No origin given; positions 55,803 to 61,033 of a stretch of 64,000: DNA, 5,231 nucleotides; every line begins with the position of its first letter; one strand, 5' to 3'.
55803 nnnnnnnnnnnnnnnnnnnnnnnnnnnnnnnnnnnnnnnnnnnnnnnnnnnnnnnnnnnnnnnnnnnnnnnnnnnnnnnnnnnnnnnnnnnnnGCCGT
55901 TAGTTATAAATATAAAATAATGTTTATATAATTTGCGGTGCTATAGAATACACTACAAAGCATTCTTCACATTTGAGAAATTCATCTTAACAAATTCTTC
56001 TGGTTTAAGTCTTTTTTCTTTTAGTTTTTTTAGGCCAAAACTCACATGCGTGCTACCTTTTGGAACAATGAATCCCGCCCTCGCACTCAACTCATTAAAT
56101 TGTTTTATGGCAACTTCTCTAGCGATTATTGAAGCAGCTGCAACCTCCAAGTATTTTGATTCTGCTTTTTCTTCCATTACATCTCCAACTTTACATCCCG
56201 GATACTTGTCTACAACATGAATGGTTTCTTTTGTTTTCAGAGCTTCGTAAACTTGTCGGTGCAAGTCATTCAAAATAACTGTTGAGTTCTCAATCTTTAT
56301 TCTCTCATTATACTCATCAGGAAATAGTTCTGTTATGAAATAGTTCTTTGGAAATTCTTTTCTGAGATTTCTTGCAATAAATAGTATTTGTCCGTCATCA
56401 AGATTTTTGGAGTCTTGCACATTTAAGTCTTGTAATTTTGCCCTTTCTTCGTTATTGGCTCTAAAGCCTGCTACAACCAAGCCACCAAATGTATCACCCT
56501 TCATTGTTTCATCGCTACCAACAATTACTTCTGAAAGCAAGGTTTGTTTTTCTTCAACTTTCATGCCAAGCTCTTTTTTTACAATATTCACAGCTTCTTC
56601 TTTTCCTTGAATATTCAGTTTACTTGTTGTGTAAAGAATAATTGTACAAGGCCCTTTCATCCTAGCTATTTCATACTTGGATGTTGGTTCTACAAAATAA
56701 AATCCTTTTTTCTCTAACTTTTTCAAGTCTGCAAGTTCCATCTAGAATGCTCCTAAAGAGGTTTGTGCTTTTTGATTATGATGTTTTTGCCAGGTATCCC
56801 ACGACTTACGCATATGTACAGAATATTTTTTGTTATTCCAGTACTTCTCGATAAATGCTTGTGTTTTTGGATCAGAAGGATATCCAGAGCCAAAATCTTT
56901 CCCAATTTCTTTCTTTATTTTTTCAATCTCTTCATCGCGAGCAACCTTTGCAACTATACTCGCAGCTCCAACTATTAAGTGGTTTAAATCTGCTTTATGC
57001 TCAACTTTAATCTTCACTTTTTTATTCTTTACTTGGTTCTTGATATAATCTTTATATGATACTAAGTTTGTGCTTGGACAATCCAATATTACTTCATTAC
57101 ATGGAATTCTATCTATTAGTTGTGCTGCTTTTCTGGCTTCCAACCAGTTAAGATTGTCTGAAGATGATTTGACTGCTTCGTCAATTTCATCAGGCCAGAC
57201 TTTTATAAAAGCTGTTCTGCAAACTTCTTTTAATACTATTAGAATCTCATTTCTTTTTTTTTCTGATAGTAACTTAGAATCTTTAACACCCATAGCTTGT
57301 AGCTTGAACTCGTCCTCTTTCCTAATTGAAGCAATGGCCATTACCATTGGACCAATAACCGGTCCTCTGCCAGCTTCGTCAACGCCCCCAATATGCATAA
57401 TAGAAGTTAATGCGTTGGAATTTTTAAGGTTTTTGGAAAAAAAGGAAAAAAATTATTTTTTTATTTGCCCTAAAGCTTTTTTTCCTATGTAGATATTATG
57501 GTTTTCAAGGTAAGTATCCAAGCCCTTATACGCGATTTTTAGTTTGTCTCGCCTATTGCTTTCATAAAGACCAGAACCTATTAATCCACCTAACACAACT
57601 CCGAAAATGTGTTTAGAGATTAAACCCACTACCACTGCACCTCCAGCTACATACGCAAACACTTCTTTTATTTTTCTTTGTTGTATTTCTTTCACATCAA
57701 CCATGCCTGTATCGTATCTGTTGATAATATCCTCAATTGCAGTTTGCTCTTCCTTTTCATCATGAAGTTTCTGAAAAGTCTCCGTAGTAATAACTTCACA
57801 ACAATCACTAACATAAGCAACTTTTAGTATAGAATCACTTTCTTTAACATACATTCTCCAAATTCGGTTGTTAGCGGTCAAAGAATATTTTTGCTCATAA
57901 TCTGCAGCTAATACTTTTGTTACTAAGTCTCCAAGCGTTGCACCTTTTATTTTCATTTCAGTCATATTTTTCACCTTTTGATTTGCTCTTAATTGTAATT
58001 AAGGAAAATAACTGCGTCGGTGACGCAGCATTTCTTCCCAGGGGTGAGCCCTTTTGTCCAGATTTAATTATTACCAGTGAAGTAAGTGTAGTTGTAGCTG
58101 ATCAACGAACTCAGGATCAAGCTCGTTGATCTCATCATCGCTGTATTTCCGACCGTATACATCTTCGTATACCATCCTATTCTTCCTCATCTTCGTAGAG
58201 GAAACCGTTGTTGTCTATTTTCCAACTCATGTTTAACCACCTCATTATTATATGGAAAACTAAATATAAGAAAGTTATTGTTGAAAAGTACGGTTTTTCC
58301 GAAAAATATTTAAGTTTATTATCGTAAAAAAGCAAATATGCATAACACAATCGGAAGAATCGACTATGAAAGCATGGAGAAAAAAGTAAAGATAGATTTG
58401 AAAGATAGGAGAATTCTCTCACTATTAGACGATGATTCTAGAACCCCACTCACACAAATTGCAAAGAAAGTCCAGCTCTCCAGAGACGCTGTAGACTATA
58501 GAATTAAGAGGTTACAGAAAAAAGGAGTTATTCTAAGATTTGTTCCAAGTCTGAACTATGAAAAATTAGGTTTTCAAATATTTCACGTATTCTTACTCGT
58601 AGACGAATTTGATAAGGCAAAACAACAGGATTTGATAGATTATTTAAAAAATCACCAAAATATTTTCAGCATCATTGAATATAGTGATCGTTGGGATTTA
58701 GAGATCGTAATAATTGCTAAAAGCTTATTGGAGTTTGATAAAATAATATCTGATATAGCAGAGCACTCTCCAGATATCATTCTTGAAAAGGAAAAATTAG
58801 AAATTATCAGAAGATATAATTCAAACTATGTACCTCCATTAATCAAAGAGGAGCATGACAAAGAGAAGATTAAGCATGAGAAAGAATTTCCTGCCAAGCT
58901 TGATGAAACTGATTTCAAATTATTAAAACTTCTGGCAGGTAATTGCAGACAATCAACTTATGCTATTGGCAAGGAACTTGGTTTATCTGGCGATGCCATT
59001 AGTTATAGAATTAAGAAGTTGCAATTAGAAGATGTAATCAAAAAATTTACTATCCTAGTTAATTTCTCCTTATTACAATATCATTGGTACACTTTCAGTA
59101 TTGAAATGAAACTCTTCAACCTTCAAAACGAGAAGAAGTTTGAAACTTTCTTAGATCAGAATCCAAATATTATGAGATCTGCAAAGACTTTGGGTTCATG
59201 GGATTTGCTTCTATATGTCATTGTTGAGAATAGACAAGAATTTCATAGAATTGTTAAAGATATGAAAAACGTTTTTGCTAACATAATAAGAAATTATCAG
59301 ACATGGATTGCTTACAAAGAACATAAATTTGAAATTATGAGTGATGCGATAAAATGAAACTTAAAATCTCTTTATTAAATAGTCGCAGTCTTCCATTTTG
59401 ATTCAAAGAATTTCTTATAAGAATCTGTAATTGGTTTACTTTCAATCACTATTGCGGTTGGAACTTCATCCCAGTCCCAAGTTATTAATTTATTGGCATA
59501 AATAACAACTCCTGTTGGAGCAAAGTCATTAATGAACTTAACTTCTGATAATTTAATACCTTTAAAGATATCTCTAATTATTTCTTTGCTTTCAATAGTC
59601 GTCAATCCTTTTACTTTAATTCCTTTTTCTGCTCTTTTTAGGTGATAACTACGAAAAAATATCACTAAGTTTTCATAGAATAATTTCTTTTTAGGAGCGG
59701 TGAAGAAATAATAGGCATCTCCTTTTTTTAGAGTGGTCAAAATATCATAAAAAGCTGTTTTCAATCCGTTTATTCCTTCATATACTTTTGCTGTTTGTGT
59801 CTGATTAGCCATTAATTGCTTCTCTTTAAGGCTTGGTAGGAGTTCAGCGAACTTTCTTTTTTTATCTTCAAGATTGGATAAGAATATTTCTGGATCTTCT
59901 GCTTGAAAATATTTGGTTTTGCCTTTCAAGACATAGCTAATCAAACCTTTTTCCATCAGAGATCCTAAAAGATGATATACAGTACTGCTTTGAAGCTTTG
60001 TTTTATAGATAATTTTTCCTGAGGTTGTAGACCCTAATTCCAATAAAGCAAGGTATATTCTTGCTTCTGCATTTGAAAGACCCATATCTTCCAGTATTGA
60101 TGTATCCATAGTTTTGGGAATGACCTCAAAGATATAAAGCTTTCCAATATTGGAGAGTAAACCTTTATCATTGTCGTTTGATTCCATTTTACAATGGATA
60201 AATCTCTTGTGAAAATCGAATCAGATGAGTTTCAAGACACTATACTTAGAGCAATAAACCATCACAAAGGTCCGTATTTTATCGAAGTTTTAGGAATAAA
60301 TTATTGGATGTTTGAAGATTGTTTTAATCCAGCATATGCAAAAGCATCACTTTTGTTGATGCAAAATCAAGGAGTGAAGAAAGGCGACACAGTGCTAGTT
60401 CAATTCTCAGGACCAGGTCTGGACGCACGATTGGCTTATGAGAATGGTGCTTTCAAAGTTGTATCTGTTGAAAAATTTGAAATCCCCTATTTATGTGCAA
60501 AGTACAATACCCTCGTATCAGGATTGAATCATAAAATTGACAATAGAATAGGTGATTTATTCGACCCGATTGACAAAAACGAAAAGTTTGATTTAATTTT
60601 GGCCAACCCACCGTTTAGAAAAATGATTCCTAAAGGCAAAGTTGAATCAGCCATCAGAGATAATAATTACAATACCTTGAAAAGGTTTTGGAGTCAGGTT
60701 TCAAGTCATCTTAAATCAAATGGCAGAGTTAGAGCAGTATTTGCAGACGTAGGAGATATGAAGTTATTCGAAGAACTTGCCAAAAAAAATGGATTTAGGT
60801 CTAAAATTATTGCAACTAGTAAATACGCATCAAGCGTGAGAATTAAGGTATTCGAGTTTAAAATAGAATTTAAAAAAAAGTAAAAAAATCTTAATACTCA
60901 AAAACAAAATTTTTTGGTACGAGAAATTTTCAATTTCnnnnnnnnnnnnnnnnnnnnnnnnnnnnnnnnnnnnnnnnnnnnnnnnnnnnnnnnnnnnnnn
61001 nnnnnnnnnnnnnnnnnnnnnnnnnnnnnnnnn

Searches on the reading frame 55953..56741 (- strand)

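Call 67: search_protein_families(library=pfam, proteins=[window:55953-56741:-], max_evalue=0.0001)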
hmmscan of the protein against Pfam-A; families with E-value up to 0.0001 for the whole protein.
window:55953-56741:- (262 aa): 1 family
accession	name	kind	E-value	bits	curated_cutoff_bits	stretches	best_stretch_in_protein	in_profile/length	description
PF01351.25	RNase_HII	-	5.7e-22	79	25.8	1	74-258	1-199/199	Ribonuclease HII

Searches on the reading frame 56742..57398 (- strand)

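Call 67: search_protein_families(library=pfam, proteins=[window:56742-57398:-], max_evalue=0.0001)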
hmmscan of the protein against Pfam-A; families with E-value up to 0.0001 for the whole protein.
window:56742-57398:- (218 aa): 1 family
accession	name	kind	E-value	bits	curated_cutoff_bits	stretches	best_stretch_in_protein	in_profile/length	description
PF01351.25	RNase_HII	-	5.7e-44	150.8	25.8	1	5-202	2-198/199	Ribonuclease HII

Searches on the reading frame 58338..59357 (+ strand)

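Call 67: search_protein_families(library=pfam, proteins=[window:58338-59357:+], max_evalue=0.0001)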
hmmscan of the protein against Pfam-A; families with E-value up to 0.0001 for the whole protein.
window:58338-59357:+ (339 aa): 8 families
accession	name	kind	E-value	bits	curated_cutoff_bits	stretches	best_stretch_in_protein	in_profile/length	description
PF13404.12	HTH_AsnC-type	-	2.2e-24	85.5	27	2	19-60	1-42/42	AsnC-type helix-turn-helix domain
PF13412.12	HTH_24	-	1.4e-22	79.4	21.9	2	20-65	2-47/48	Winged helix-turn-helix DNA-binding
PF01037.27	AsnC_trans_reg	-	1.8e-08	34.6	25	1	265-309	11-55/73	Lrp/AsnC ligand binding domain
PF01047.28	MarR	-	8.8e-08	32.4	24.6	0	25-67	7-49/59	MarR family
PF08279.18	HTH_11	-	1e-05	25.7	25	0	24-66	3-46/55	HTH domain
PF12802.13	MarR_2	-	1.8e-05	25.2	27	0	25-65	9-50/61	MarR family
PF22451.2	NirdL-like_HTH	-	4.2e-05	23.5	27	0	34-65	15-46/47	Siroheme decarboxylase NirDL-like HTH domain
PF12840.13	HTH_20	-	5.6e-05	23.5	27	0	24-65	7-48/51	Helix-turn-helix domain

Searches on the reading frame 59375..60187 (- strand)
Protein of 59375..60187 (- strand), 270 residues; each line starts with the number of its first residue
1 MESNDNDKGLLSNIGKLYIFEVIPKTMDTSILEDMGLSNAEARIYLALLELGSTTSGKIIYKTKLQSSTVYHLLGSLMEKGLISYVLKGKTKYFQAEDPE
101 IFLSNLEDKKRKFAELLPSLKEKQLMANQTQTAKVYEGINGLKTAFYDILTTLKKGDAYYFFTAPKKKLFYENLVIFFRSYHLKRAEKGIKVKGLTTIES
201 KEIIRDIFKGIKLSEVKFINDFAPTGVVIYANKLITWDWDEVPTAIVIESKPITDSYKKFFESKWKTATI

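Call 67: search_protein_families(library=pfam, proteins=[window:59375-60187:-], max_evalue=0.0001)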
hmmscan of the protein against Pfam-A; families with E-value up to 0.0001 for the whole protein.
window:59375-60187:- (270 aa): 1 family
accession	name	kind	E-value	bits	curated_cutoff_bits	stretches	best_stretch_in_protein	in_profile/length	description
PF01978.25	TrmB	-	1.3e-13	51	25.6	1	32-100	1-68/68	Sugar-specific transcriptional regulator TrmB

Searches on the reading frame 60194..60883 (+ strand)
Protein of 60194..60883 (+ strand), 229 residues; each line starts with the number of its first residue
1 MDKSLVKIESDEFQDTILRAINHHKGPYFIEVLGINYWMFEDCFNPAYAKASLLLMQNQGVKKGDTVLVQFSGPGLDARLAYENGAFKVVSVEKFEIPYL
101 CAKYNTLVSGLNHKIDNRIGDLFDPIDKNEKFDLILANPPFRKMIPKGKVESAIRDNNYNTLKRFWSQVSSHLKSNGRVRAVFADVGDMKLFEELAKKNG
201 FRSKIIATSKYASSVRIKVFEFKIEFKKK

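Call 67: search_protein_families(library=pfam, proteins=[window:60194-60883:+], max_evalue=0.0001)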
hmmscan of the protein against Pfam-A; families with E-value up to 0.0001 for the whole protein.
window:60194-60883:+ (229 aa): 2 families
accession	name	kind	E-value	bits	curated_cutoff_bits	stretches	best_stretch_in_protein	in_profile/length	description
PF02384.22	N6_Mtase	-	6.5e-07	29.4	20.4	1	43-193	50-190/311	N-6 DNA Methylase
PF05175.20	MTS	-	3.2e-06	27.3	23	1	54-185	22-142/170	Methyltransferase small domain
